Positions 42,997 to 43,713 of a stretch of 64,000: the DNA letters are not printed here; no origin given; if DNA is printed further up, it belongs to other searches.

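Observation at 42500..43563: Phd/YefM-type antitoxin gene translationally coupled to an HNH nuclease gene: candidate undescribed toxin-antitoxin or defence pair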

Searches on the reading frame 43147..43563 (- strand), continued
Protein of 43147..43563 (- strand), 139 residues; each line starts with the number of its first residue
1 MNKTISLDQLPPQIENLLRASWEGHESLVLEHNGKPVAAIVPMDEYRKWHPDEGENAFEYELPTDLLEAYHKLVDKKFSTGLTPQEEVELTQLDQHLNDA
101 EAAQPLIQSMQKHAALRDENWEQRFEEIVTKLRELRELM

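Call 95: find_encoding_contigs(protein=P0134, flank=1500, max_places=3)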
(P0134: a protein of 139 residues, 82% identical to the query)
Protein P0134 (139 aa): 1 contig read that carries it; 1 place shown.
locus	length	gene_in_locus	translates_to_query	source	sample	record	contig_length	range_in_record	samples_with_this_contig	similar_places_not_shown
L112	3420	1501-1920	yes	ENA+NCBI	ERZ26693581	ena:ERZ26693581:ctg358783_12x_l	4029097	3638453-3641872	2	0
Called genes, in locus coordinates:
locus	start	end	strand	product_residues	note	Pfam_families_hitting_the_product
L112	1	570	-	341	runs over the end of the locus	PF02615:Ldh_2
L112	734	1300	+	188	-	-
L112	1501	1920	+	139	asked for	PF02604:PhdYeFM_antitox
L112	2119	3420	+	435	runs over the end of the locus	PF23914:TPR_CcmH_CycH, PF04733:Coatomer_E, PF13414:TPR_11 (weak), PF13432:TPR_16 (weak), PF13424:TPR_12 (weak), PF13432:TPR_16, PF14559:TPR_19, PF12895:ANAPC3, +21 more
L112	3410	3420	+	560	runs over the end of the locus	PF01839:FG-GAP (faint), PF13517:FG-GAP_3, PF07593:UnbV_ASPIC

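Call 96: find_encoding_contigs(protein=P0152, flank=1500, max_places=3)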
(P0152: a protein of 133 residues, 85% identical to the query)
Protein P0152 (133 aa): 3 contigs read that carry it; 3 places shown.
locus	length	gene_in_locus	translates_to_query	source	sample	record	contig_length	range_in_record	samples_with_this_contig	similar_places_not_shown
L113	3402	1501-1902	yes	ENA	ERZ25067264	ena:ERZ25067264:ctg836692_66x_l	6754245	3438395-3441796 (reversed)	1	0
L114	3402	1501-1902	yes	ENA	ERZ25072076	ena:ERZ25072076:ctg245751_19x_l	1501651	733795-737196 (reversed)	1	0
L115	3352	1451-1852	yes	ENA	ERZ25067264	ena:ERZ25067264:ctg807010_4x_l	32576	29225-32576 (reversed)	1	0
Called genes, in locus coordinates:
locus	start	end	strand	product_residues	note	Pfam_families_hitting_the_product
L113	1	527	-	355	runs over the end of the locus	PF02615:Ldh_2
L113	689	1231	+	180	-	-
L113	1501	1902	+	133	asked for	PF02604:PhdYeFM_antitox (weak)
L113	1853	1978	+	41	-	-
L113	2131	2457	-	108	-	PF21716:dnstrm_HI1420 (weak)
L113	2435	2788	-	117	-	PF05973:Gp49 (weak)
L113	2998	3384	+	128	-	PF14520:HHH_5 (faint), PF12826:HHH_2 (faint), PF12836:HHH_3, PF00633:HHH (weak), PF03934:T2SSK (weak), PF14716:HHH_8 (faint)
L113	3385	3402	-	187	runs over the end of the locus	PF01812:5-FTHF_cyc-lig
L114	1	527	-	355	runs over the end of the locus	PF02615:Ldh_2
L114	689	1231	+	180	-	-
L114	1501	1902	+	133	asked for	PF02604:PhdYeFM_antitox (weak)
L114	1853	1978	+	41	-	-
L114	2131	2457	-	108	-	PF21716:dnstrm_HI1420 (weak)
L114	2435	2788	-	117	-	PF05973:Gp49 (weak)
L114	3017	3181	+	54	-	-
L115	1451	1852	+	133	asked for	PF02604:PhdYeFM_antitox (weak)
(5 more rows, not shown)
